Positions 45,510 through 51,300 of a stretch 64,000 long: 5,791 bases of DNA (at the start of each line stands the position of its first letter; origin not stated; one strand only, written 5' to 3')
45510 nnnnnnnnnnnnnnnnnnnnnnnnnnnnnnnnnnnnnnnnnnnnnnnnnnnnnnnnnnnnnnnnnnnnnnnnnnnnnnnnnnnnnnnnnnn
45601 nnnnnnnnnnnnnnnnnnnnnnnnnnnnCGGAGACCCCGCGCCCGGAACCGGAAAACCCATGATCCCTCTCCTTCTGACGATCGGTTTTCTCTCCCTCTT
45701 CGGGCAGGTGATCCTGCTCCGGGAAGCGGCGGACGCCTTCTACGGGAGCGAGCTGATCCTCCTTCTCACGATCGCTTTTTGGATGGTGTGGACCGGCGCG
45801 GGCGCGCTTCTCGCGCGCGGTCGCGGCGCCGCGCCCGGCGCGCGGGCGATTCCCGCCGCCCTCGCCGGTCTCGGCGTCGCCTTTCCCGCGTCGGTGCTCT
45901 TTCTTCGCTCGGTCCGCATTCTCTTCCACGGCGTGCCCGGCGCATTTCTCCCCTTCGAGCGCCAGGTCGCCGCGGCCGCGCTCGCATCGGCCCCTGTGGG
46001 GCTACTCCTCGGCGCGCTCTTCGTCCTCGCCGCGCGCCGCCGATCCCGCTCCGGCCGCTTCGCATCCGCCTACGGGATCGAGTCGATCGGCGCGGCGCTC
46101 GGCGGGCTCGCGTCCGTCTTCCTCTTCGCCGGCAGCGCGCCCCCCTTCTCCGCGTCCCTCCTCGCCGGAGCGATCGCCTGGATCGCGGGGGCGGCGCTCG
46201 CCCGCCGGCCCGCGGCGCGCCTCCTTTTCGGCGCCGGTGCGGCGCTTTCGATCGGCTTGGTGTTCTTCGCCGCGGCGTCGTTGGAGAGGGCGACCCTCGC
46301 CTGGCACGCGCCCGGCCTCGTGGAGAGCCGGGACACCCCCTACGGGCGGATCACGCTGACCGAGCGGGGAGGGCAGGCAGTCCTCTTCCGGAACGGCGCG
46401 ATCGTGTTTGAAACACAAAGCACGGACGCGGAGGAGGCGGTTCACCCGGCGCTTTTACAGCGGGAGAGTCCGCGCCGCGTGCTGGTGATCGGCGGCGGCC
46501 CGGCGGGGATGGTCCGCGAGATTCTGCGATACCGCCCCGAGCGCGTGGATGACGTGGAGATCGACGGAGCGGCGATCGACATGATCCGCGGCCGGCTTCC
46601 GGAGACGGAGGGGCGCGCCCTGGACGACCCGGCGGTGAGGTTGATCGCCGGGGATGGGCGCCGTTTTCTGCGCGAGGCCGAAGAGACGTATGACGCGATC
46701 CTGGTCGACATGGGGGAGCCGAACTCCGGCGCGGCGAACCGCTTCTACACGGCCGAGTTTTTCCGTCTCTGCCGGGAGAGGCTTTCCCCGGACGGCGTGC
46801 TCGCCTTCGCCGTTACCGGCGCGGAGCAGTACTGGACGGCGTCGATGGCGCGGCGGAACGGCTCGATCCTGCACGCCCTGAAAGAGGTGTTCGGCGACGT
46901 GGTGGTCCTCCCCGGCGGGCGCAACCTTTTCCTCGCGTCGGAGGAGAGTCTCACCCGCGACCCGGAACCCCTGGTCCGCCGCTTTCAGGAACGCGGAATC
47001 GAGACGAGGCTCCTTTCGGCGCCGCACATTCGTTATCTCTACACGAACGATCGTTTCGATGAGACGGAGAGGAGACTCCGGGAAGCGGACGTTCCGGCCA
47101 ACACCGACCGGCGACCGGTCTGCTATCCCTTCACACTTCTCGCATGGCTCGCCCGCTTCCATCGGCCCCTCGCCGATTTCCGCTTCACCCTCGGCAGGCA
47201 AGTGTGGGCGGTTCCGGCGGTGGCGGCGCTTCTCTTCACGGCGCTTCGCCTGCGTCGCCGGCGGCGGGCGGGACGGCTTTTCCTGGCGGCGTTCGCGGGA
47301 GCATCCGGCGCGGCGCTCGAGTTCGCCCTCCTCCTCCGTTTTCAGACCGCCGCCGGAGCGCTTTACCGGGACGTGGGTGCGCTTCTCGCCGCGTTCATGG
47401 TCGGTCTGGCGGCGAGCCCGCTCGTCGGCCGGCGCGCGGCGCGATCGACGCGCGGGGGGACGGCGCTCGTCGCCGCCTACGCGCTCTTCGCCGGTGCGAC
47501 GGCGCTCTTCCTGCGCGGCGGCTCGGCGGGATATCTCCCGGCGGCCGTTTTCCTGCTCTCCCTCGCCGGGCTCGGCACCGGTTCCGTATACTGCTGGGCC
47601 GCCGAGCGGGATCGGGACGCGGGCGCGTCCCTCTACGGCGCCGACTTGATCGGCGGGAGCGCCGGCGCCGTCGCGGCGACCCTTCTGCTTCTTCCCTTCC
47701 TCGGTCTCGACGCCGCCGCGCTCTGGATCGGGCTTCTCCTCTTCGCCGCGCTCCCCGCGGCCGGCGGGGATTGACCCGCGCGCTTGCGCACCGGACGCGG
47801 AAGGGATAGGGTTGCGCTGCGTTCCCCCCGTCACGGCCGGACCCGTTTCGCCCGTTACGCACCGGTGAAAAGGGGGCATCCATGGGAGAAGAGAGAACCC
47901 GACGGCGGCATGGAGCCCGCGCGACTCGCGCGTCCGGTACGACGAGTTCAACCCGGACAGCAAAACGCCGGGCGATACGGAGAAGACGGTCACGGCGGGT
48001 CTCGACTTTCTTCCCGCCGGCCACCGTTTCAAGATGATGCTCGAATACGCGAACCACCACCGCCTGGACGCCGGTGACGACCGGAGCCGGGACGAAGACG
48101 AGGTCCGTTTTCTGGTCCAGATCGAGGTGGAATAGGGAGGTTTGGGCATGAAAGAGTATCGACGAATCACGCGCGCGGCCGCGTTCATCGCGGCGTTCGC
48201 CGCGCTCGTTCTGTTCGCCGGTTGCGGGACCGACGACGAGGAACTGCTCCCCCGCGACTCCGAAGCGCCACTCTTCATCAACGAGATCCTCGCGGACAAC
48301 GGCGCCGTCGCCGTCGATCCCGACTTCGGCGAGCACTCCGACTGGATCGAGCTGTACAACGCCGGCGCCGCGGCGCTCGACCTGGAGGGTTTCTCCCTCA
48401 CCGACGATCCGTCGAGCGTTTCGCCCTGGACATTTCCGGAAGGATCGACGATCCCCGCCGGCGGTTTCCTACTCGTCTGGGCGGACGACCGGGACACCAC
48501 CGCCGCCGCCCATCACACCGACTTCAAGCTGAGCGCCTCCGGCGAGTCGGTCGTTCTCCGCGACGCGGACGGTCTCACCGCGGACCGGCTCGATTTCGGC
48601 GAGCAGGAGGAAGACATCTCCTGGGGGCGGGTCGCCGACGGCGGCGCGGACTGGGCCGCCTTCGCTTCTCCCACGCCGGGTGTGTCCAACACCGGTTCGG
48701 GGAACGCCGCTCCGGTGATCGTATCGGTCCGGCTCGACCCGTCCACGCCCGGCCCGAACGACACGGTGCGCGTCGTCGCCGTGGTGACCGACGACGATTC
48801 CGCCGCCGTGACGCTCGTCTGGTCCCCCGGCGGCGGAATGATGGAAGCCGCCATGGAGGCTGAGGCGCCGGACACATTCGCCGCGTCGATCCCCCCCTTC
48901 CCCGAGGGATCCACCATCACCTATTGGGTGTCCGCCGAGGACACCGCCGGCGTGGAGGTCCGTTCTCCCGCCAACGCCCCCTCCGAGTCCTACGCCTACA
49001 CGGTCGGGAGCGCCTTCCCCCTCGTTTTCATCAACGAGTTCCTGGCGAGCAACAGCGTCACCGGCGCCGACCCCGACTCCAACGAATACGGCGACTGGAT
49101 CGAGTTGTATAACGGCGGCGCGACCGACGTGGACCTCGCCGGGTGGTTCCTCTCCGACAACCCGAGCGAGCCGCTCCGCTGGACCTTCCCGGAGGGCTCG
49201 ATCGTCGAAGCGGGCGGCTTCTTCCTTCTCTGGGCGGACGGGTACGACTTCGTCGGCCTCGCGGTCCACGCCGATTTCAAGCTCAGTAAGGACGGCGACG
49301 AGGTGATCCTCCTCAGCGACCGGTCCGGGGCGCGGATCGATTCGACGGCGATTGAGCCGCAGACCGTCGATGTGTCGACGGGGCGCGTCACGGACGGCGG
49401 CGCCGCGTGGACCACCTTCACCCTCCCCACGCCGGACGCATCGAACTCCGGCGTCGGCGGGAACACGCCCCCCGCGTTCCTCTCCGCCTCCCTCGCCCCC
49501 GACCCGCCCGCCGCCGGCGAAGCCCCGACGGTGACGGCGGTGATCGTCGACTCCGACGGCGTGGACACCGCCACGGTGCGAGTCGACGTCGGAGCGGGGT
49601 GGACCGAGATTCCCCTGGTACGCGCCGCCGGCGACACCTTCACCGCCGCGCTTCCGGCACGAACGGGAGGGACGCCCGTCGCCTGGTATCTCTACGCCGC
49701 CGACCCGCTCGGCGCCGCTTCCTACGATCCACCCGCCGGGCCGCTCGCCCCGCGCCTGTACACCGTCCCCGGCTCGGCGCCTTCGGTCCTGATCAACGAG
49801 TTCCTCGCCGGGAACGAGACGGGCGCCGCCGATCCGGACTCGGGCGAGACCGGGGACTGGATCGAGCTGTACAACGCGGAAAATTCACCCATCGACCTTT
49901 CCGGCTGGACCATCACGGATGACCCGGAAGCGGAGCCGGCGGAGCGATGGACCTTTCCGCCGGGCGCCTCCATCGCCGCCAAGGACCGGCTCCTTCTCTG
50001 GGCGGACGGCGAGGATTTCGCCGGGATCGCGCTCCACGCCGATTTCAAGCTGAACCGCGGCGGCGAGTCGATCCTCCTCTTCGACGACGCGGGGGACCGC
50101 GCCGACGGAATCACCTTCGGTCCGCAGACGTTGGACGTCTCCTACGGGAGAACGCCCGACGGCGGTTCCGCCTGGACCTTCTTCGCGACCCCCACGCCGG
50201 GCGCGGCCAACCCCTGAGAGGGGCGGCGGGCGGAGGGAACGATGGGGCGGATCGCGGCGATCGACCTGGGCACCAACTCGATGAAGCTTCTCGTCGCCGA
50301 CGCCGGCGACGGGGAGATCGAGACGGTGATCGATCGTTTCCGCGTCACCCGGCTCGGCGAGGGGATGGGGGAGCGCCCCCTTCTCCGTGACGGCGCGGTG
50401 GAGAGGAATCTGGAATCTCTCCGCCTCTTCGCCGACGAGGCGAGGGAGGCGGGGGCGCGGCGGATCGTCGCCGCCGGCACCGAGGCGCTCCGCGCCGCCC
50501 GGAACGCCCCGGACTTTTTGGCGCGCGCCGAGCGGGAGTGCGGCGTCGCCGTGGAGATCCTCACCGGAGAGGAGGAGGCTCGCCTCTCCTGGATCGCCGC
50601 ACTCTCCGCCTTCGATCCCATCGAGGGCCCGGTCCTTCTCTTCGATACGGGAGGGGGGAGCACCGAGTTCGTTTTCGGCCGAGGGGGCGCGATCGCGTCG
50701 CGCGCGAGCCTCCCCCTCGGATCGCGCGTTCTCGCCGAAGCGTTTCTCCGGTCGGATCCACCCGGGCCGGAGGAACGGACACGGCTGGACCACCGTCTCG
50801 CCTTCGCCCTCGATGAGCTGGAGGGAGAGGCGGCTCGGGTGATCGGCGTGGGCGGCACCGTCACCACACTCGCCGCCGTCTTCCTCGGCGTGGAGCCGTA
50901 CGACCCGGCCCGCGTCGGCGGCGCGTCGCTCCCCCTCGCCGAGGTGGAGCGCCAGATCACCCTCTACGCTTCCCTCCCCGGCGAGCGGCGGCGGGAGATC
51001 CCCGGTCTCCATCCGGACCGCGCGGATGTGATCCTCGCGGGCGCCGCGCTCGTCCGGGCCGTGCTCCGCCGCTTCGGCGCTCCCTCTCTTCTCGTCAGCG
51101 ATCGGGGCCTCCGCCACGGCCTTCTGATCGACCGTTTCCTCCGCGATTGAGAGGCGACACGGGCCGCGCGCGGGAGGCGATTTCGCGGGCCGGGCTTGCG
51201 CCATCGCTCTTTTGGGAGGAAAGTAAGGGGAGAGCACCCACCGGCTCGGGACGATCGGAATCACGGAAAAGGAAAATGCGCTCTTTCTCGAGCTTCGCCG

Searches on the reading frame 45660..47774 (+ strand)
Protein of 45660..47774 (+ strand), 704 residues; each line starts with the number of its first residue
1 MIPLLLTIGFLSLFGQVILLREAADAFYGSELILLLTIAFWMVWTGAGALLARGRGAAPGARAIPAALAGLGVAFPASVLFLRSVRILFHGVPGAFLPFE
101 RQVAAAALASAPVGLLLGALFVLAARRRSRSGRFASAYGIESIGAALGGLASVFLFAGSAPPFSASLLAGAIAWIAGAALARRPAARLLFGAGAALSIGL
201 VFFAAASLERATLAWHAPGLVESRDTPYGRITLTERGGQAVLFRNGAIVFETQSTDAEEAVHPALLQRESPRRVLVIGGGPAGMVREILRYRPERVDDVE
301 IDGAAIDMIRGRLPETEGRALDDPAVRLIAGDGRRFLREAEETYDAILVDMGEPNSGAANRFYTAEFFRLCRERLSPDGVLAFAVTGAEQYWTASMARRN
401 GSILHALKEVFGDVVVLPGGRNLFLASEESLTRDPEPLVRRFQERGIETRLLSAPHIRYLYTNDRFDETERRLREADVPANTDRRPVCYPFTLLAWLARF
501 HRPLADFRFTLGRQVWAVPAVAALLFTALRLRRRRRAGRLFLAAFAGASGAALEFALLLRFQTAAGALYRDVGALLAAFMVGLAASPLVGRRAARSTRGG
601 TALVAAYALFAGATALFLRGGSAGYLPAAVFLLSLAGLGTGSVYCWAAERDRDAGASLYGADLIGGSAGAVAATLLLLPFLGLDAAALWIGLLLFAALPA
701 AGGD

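Call 46: search_protein_families(library=pfam, proteins=[window:45660-47774:+], max_evalue=0.0001)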
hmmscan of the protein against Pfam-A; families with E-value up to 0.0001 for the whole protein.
window:45660-47774:+ (704 aa): 1 family
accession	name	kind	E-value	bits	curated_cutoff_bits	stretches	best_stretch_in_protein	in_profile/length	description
PF01564.23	Spermine_synth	-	8.5e-27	94.3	22.9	1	258-382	6-129/186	Spermine/spermidine synthase domain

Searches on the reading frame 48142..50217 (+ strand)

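Call 46: search_protein_families(library=pfam, proteins=[window:48142-50217:+], max_evalue=0.0001)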
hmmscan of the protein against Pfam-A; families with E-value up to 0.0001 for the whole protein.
window:48142-50217:+ (691 aa): 2 families
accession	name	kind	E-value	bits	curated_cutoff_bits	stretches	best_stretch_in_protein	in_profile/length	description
PF00932.25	LTD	-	1.1e-58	196.8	34.3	3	40-152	4-107/109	Lamin Tail Domain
PF06439.18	3keto-disac_hyd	-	2.9e-05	24.6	26.8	0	572-656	1-81/187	3-keto-disaccharide hydrolase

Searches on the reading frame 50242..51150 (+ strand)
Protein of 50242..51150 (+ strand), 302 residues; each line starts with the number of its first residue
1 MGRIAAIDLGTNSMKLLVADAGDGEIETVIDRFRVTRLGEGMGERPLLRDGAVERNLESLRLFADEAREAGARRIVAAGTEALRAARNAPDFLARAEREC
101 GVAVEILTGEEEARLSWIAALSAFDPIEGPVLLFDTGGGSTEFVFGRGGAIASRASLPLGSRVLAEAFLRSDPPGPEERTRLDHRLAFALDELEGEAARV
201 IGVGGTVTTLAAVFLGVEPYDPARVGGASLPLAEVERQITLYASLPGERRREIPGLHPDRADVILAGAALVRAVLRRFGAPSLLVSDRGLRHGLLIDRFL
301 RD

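Call 46: search_protein_families(library=pfam, proteins=[window:50242-51150:+], max_evalue=0.0001)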
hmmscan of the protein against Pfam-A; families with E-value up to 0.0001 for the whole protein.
window:50242-51150:+ (302 aa): 1 family
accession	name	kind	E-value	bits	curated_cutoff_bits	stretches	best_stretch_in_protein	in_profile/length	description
PF02541.22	Ppx-GppA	-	7.3e-53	180.3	27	1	18-300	2-283/285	Ppx/GppA phosphatase family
